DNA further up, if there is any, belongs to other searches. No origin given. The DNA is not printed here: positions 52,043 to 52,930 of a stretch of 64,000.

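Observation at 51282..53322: Four-gene insertion between recO and htpX built around an AbiEii-type nucleotidyltransferase with non-canonical partners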

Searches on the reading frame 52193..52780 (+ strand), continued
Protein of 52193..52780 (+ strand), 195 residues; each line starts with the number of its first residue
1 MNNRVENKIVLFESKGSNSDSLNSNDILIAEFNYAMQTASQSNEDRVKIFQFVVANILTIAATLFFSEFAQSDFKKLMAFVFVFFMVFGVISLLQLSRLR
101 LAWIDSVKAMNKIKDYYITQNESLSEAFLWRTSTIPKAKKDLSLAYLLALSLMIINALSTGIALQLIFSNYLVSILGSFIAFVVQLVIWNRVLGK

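Call 33: search_solved_structures(query=A2, max_evalue=1, show_alignments=2)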
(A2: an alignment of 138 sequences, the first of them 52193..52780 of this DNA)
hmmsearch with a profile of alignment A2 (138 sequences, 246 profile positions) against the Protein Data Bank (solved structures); distinct sequences matched with E-value up to 1: 6.
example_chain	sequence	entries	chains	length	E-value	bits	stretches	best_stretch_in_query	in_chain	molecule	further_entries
8eat_B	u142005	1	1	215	0.0094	18.5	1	164-228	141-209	Vacuolar ATPase assembly integral membrane protein VPH2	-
8z5g_B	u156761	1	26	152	0.11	15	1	170-224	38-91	Inner membrane protein YbbJ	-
9dzw_A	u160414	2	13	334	0.21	14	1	159-240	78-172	CalC6_3 with DHR extension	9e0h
7nqk_A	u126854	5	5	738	0.49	12.8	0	152-221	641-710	Solute carrier family 15 member 2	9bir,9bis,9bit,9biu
4x88_A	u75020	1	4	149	0.59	12.6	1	147-220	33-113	Ion transport protein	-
4p2z_A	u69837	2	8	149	0.87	12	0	147-220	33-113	Ion transport protein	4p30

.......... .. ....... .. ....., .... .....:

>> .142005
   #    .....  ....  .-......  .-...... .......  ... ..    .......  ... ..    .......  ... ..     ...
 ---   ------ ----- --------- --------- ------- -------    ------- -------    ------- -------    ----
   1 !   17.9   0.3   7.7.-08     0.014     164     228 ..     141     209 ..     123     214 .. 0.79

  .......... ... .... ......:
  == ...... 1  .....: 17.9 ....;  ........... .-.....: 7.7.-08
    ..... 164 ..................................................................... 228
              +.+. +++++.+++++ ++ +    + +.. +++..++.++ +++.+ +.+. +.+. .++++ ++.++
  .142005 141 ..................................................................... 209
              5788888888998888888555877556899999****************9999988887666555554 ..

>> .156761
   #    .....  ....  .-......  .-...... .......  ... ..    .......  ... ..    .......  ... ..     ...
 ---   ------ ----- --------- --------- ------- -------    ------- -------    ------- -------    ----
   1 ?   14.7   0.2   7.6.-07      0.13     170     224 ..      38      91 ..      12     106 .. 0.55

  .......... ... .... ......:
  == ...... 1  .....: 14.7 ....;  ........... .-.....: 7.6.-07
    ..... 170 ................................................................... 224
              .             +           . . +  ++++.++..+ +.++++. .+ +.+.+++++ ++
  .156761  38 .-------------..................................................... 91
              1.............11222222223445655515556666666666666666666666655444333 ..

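Call 35: fold_search(model_id=the predicted structure, library=pdb)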
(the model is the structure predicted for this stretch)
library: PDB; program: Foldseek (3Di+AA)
matches with E <= 10: 102; with E <= 0.001: 0
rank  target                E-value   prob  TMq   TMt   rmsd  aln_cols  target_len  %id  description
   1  8oqy_C                1.0e+00  0.10  0.19  0.17  18.7       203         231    9  Structure of apo form of human gamma-secretase PSEN1 APH-1B isoform reconstituted into lipid nanodisc (released 2024-04-24)
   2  4phq_B                1.2e+00  0.41  0.41  0.30  19.1       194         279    9  ClyA CC6/264 ox (6-303) (released 2014-09-24)
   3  7q21_E                1.5e+00  0.05  0.15  0.15  25.9       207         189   14  III2-IV2 respiratory supercomplex from Corynebacterium glutamicum (released 2022-02-02)
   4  8oqz_C                1.6e+00  0.08  0.21  0.18  17.4       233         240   11  Structure of human gamma-secretase PSEN1 APH-1B isoform reconstituted into lipid nanodisc in complex with Ab46 (released 2024-04-24)
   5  8glv_Em               1.6e+00  0.11  0.24  0.11  27.6       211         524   11  96-nm repeat unit of doublet microtubules from Chlamydomonas reinhardtii flagella (released 2023-05-31)
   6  7tm3_6                2.1e+00  0.12  0.25  0.22  15.2       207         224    9  Structure of the rabbit 80S ribosome stalled on a 2-TMD Rhodopsin intermediate in complex with the multipass transloco (released 2022-10-19)
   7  6n4n_C                2.1e+00  0.10  0.19  0.20  20.5       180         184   11  Crystal structure of the designed protein DNCR2/danoprevir/NS3a complex (released 2019-09-11)
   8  6mrt_A                2.3e+00  0.30  0.41  0.29  33.6       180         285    9  12-meric ClyA pore complex (released 2019-05-15)
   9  4r61                  2.6e+00  0.25  0.35  0.46  13.3       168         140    8  Crystal structure of a rationally designed single-chain protein mimicking a trimeric gp41 N-terminal heptad-repeat regio (released 2014-12-10)
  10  1bf5_A                2.6e+00  0.12  0.24  0.09  21.3       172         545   10  TYROSINE PHOSPHORYLATED STAT-1/DNA COMPLEX (released 1998-08-12)
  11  7uc6                  2.6e+00  0.12  0.30  0.14  17.1       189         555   12  Stat5a Core in complex with Compound 12 (released 2023-02-15)
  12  8zyv_F                2.7e+00  0.09  0.27  0.24  18.3       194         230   14  Bacterial flagellar sodium-driven stator PomA5PomB2 with 100 mM NaCl (released 2025-01-01)
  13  8odt_A                2.7e+00  0.06  0.19  0.18  24.0       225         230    8  Structure of TolQR complex from E.coli (released 2023-11-01)
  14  4uos                  2.9e+00  0.23  0.39  0.40  13.1       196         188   10  Thermodynamic hyperstability in parametrically designed helical bundles (released 2014-11-05)
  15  7uc7                  2.9e+00  0.14  0.33  0.14  17.3       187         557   13  Stat5a Core in complex with Compound 17 (released 2023-02-15)
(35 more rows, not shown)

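Call 68: find_related_loci(query=A1, collection=viral_contigs, flank=5000)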
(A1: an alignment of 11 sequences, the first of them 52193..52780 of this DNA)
Query A1 (195 aa) in viral_contigs; peptide patterns used: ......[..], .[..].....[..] (x = any residue, [..] = any of these).
21 stretches matched a pattern, but none encodes a relative of the query by tblastn (E <= 1e-3).

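Call 80: search_protein_families(library=pfam, proteins=[L002:5197-5862:+, L011:3097-3471:-], max_evalue=0.01)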
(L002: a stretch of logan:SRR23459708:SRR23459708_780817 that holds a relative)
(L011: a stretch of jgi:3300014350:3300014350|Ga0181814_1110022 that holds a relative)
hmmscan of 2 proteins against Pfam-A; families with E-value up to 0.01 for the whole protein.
L002:5197-5862:+ (221 aa): 10 families
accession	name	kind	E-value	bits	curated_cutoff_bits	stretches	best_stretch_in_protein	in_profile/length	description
PF00005.33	ABC_tran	-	1e-36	127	25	1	21-169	1-136/137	ABC transporter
PF02463.25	SMC_N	-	6.3e-08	32.7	40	1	32-215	25-212/220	RecF/RecN/SMC N terminal domain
PF13555.12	AAA_29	-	1.3e-05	25.3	27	1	22-48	13-39/61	P-loop containing region of AAA domain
PF13304.12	AAA_21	-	0.00011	22.8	27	0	112-201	213-299/304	AAA domain, putative AbiEii toxin, Type IV TA system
PF20720.3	nSTAND3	-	0.0015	18.7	27.2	0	28-50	14-36/155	Novel STAND NTPase 3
PF13401.12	AAA_22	-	0.0033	18.2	27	0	32-198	6-121/130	AAA domain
PF09818.15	ABC_ATPase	-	0.0038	16.7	23.2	0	161-216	189-248/283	P-loop domain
PF01637.24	ATPase_2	-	0.0058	16.9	33.2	0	29-119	18-111/225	ATPase domain predominantly from Archaea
PF13238.12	AAA_18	-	0.0097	16.8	29.4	0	34-50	1-17/128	AAA domain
PF13558.12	SbcC_Walker_B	-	0.0099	16.5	27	0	120-185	11-89/90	SbcC/RAD50-like, Walker B motif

L011:3097-3471:- (124 aa): 0 families

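Call 81: search_protein_families(library=ncbifam, alignment_id=A2, max_evalue=0.01)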
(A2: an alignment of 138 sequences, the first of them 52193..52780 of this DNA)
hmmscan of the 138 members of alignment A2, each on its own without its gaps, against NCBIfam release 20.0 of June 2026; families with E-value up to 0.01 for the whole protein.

A. member 1, window:52193-52780:+ (195 aa): 2 families
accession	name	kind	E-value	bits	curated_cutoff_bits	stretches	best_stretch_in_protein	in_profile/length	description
NF009070.0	PRK12405.1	subfamily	0.0046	16.2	184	1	136-188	17-71/231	electron transport complex subunit RsxE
NF033634.1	SLATT_1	domain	0.0081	16.1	41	0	45-115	25-93/132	SLATT domain-containing protein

B. families by the number of members that match (of 138 scanned): 21 families
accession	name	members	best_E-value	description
NF033634.1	SLATT_1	15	0.00013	SLATT domain-containing protein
NF047839.1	PspM_Rv2743c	2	1.6e-06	phage shock envelope stress response protein PspM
NF033610.1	SLATT_3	2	0.0005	SLATT domain-containing protein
NF008736.0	PRK11762.1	1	2.9e-09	ADP compounds hydrolase NudE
TIGR00052.1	TIGR00052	1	4e-09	nudix-type nucleoside diphosphatase, YffH/AdpP family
NF011585.0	PRK15009.1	1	4.6e-08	GDP-mannose pyrophosphatase NudK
NF052459.1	OxoGTPPhMutT1Mycb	1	7.4e-07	8-oxo-(d)GTP phosphatase MutT1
NF041652.1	Nud_hyd_Dein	1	4.2e-05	Nudix hydrolase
TIGR00879.1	SP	1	4.4e-05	sugar porter family MFS transporter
TIGR01336.1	psaB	1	0.00015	photosystem I core protein PsaB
NF009468.0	PRK12826.1-4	1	0.00075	SDR family oxidoreductase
NF009313.0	PRK12674.1-1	1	0.00091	Na+/H+ antiporter subunit G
NF003788.0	PRK05379.1-5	1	0.00096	bifunctional nicotinamide-nucleotide adenylyltransferase/Nudix hydroxylase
TIGR04402.2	mob_CxxC_CxxC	1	0.0028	mobilome CxxCx(11)CxxC protein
NF038216.1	ABZJ_00895_fam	1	0.0038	ABZJ_00895 family protein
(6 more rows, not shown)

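Call 82: find_encoding_contigs(protein=P0007, flank=4000, max_places=3)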
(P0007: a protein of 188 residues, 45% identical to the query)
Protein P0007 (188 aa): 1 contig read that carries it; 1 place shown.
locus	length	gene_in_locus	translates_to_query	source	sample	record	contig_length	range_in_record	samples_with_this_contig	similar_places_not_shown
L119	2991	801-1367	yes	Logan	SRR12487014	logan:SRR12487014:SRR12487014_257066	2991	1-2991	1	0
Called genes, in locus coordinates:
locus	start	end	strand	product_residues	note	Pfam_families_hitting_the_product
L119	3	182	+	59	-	?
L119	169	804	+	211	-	PF08843:AbiEii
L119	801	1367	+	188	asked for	-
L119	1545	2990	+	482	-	?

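Call 84: find_encoding_contigs(protein=P0133, flank=5000, max_places=4)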
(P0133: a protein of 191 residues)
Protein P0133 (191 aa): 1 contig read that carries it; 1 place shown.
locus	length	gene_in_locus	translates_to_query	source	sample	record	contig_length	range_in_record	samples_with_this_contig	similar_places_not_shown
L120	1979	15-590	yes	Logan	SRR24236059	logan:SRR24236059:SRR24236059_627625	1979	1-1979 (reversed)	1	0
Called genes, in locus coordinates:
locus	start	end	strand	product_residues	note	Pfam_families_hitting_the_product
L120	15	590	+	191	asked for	-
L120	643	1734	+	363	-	PF01594:AI-2E_transport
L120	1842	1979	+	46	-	?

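Call 85: search_dna_similar(query=window:52193-52780:+, collection=plasmids, mode=protein, max_evalue=0.001, max_rows=20)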
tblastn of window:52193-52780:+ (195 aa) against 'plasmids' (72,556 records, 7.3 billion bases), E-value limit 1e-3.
No match.

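Call 86: search_dna_similar(query=P0012, collection=plasmids, mode=protein, max_evalue=0.001, max_rows=20)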
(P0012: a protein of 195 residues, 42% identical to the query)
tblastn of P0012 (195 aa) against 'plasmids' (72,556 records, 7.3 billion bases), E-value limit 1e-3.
No match.

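Call 92: search_protein_families(library=pfam, proteins=[P0134, P0142, P0155, P0198, P0213, P0241, P0259, P0271, P0272, P0276], max_evalue=0.01)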
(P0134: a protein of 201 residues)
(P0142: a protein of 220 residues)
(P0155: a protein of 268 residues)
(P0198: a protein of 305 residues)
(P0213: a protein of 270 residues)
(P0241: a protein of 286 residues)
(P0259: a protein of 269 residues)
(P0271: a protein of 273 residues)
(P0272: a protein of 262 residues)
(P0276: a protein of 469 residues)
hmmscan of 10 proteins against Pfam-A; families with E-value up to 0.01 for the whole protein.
P0134 (201 aa): 0 families

P0142 (220 aa): 0 families

P0155 (268 aa): 1 family
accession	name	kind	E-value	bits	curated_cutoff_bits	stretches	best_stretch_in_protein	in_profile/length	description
PF24838.2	8xMP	-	0.009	16.3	30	1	34-132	4-104/136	Octameric membrane protein family (8xMP)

P0198 (305 aa): 1 family
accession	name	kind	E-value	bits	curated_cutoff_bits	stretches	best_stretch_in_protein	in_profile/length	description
PF24838.2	8xMP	-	0.0021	18.3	30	1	96-224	5-132/136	Octameric membrane protein family (8xMP)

P0213 (270 aa): 0 families

P0241 (286 aa): 1 family
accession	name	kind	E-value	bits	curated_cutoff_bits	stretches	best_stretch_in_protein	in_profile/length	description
PF24838.2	8xMP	-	0.0023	18.2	30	1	116-199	15-103/136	Octameric membrane protein family (8xMP)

P0259 (269 aa): 2 families
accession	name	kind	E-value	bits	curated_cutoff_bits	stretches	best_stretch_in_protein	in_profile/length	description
PF24838.2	8xMP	-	0.00063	20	30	1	84-221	3-131/136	Octameric membrane protein family (8xMP)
PF14015.11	DUF4231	-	0.0034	18.2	24.7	1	91-170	8-77/103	Protein of unknown function (DUF4231)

P0271 (273 aa): 0 families

P0272 (262 aa): 0 families

P0276 (469 aa): 1 family
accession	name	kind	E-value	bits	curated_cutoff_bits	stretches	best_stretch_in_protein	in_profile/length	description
PF00293.34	NUDIX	-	2.1e-13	50.8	21.1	1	48-180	4-126/134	NUDIX domain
